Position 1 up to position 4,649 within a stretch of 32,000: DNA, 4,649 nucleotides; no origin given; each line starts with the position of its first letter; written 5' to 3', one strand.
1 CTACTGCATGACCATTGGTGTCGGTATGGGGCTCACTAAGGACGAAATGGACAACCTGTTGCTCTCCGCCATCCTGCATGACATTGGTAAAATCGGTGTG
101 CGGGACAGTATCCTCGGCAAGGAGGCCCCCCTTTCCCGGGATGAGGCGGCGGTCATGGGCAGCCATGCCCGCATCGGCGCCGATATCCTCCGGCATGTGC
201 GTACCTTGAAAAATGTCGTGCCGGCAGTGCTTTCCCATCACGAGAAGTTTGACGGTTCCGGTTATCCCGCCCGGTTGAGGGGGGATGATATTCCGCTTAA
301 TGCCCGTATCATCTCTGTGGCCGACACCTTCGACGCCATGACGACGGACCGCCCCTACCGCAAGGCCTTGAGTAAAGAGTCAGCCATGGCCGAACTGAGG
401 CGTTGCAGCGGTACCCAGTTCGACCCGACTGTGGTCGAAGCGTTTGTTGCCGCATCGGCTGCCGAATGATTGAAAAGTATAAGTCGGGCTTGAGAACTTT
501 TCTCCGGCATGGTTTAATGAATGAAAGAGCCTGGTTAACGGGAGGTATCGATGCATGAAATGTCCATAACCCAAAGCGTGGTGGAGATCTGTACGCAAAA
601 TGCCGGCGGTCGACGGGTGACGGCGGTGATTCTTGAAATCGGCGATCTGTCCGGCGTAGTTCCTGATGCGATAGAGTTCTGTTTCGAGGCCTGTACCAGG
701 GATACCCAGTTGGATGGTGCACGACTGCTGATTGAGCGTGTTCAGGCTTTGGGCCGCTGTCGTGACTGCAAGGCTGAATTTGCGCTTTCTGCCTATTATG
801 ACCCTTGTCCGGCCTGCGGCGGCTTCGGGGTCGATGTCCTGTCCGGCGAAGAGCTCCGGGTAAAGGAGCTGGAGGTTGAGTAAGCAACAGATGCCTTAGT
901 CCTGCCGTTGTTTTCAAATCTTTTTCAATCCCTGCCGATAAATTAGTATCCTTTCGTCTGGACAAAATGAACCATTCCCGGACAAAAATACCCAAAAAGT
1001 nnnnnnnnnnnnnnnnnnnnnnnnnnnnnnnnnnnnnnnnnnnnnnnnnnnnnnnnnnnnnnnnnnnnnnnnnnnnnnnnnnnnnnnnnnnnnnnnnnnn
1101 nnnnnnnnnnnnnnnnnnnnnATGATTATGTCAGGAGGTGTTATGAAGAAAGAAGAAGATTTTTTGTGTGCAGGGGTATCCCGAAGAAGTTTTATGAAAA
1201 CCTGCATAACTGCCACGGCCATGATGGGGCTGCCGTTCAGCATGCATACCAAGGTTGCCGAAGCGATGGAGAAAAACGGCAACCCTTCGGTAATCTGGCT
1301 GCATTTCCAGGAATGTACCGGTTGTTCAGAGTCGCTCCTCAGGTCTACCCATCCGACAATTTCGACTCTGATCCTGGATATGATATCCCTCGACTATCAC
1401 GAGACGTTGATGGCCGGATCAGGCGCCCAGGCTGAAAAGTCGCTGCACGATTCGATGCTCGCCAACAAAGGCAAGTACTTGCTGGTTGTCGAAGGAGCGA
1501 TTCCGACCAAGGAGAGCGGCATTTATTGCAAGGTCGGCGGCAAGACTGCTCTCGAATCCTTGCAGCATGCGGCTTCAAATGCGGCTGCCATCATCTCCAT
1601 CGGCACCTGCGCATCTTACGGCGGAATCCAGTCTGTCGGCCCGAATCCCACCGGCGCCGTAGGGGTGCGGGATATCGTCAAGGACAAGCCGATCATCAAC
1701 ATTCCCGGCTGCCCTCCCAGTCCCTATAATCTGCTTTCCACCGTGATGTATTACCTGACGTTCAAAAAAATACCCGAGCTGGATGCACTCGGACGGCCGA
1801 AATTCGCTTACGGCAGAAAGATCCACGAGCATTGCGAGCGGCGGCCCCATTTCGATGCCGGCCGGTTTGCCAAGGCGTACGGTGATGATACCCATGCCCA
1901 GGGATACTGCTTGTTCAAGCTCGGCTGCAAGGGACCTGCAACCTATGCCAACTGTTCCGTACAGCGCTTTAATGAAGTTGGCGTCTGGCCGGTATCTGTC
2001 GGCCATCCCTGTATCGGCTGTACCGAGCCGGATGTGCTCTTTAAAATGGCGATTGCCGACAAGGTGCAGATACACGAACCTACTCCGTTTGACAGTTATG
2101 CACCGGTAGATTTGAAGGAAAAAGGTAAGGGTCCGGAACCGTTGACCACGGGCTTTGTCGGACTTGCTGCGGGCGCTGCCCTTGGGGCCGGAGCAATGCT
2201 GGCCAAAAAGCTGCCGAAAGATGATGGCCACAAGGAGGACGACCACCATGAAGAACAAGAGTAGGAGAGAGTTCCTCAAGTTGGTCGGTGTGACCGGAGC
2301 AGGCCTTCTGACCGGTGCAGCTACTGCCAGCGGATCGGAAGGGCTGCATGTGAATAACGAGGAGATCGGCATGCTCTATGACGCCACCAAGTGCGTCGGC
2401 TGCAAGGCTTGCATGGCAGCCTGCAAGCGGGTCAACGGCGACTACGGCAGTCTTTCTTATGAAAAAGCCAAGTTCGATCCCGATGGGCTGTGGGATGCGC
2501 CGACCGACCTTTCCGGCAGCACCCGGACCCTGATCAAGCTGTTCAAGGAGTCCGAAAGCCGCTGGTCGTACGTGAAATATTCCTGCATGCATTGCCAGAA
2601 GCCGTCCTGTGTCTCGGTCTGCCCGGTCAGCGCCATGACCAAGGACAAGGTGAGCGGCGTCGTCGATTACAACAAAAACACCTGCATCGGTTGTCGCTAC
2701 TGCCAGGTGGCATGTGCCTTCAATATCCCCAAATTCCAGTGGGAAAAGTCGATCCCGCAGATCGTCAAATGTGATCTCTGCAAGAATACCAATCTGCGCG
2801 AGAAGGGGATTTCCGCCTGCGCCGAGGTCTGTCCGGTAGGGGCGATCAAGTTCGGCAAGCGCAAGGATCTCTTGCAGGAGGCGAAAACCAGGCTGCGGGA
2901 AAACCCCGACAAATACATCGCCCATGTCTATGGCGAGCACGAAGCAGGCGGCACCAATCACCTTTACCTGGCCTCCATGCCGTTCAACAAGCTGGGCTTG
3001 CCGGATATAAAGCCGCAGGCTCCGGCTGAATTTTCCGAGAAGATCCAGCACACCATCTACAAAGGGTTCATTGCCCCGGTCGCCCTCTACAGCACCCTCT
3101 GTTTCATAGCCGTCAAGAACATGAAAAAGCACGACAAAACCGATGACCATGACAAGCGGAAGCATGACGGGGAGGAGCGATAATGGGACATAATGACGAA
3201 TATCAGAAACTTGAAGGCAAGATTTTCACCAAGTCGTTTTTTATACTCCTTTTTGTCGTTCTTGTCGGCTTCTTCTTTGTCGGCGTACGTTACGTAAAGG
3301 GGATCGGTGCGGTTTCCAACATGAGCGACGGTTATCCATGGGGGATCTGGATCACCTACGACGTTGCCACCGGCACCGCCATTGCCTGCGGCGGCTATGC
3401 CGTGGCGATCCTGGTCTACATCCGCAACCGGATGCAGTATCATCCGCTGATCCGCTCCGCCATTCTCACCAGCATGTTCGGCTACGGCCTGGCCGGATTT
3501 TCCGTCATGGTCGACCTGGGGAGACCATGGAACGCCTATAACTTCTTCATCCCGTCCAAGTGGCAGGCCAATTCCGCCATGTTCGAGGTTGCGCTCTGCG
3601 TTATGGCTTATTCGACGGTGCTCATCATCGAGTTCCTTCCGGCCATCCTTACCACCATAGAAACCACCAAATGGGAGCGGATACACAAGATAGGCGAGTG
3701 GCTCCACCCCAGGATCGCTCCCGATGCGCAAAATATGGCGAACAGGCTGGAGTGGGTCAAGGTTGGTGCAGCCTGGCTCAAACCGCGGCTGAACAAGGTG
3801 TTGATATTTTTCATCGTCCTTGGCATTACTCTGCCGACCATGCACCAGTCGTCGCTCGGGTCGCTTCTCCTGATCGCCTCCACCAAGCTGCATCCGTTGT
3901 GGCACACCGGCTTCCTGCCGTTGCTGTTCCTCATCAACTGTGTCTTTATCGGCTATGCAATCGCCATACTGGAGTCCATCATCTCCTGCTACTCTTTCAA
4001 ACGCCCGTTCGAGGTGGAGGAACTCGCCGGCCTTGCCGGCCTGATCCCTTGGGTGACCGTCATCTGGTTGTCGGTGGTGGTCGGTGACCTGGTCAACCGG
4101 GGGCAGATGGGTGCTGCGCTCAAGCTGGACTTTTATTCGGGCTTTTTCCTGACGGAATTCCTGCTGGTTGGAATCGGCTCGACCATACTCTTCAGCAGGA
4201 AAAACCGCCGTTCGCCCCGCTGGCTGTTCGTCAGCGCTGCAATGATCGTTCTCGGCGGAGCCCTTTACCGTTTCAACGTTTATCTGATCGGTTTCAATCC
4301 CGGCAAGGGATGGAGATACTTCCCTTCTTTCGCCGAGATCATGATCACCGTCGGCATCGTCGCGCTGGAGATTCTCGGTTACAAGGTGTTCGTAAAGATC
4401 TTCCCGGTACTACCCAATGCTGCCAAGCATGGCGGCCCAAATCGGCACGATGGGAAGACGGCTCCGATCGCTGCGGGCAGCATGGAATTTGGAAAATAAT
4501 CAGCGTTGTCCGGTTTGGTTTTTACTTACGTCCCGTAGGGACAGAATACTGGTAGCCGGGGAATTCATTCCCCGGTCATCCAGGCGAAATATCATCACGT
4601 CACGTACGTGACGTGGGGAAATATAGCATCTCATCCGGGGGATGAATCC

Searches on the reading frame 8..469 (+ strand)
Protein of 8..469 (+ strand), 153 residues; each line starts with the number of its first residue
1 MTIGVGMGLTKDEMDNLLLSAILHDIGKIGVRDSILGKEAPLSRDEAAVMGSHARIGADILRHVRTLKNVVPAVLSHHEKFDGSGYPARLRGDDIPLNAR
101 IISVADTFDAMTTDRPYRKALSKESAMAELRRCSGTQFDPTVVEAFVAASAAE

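Call 79: search_protein_families(library=pfam, proteins=[window:8-469:+], max_evalue=0.001)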
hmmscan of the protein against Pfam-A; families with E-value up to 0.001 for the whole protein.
window:8-469:+ (153 aa): 2 families
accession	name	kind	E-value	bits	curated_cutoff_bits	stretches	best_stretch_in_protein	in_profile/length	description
PF13487.12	HD_5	-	1.6e-33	116.3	27.2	1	3-142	28-170/170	HD domain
PF01966.28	HD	-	2.2e-18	67.1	22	1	8-111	20-116/116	HD domain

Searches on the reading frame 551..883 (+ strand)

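Call 79: search_protein_families(library=pfam, proteins=[window:551-883:+], max_evalue=0.001)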
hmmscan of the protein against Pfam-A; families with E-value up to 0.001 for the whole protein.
window:551-883:+ (110 aa): 1 family
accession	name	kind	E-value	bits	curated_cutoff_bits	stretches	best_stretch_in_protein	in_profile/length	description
PF01155.25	HypA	-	1.4e-34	118.9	28.9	1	1-109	1-112/112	Hydrogenase/urease nickel incorporation, metallochaperone, hypA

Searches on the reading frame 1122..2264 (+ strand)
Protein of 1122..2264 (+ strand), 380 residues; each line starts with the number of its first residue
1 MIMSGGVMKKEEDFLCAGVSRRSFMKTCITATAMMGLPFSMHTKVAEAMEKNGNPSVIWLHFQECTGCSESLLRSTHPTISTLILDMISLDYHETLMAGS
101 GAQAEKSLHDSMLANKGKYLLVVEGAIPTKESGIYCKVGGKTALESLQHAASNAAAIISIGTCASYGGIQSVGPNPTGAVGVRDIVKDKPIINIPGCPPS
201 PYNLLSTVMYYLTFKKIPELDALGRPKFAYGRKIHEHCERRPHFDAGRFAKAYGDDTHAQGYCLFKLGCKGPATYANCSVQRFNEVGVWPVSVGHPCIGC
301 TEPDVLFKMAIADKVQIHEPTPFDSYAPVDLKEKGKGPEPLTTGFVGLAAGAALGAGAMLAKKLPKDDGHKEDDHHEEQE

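Call 31: search_protein_families(library=pfam, proteins=[window:1122-2264:+], max_evalue=0.0001)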
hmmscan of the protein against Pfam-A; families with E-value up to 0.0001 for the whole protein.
window:1122-2264:+ (380 aa): 2 families
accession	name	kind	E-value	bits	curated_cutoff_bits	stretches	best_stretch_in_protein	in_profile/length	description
PF01058.29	Oxidored_q6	-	6.4e-33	113.6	27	1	65-210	1-127/128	NADH ubiquinone oxidoreductase, 20 Kd subunit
PF14720.11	NiFe_hyd_SSU_C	-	7.9e-30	103.5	27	1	230-310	1-77/80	NiFe/NiFeSe hydrogenase small subunit C-terminal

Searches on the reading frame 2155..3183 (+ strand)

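Call 31: search_protein_families(library=pfam, proteins=[window:2155-3183:+], max_evalue=0.0001)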
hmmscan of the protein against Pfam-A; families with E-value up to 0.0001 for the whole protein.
window:2155-3183:+ (342 aa): 12 families
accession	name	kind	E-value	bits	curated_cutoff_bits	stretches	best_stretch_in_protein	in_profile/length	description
PF13247.11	Fer4_11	-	5e-17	62.4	26.2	1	136-236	2-100/100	4Fe-4S dicluster domain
PF12838.12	Fer4_7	-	1.1e-11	45.5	27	2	143-191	1-52/52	4Fe-4S dicluster domain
PF12797.12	Fer4_2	-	1.5e-09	37.6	24.5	0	73-91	3-21/22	4Fe-4S binding domain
PF13187.11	Fer4_9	-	3.2e-09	37.1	27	0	177-231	2-52/52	4Fe-4S dicluster domain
PF13237.11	Fer4_10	-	1e-08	35.4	25.5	0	142-187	7-52/53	4Fe-4S dicluster domain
PF12837.12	Fer4_6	-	2e-08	34.2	25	0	169-191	1-23/24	4Fe-4S binding domain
PF00037.32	Fer4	-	2.4e-08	33.9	21.1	0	75-90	3-18/24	4Fe-4S binding domain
PF13183.11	Fer4_8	-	3.3e-06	28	27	1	77-158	2-66/68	4Fe-4S dicluster domain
PF14697.11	Fer4_21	-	3.6e-06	27.4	35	0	76-91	4-19/59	4Fe-4S dicluster domain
PF13484.11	Fer4_16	-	7.9e-06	27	30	0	144-171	2-25/66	4Fe-4S double cluster binding domain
PF25160.1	LdpA_Fe-S-bd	-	1.2e-05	25.4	27.6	0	146-190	4-41/49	LdpA Fe-S cluster-binding domain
PF12798.12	Fer4_3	-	8.7e-05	23.5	27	0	206-230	1-15/15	4Fe-4S binding domain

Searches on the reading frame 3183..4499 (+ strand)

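Call 31: search_protein_families(library=pfam, proteins=[window:3183-4499:+], max_evalue=0.0001)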
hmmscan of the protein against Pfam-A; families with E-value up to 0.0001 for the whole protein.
window:3183-4499:+ (438 aa): 1 family
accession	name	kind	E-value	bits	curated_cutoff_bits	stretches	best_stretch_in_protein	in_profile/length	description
PF03916.19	NrfD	-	7.2e-15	55.8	25.8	1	44-367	2-305/313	Polysulphide reductase, NrfD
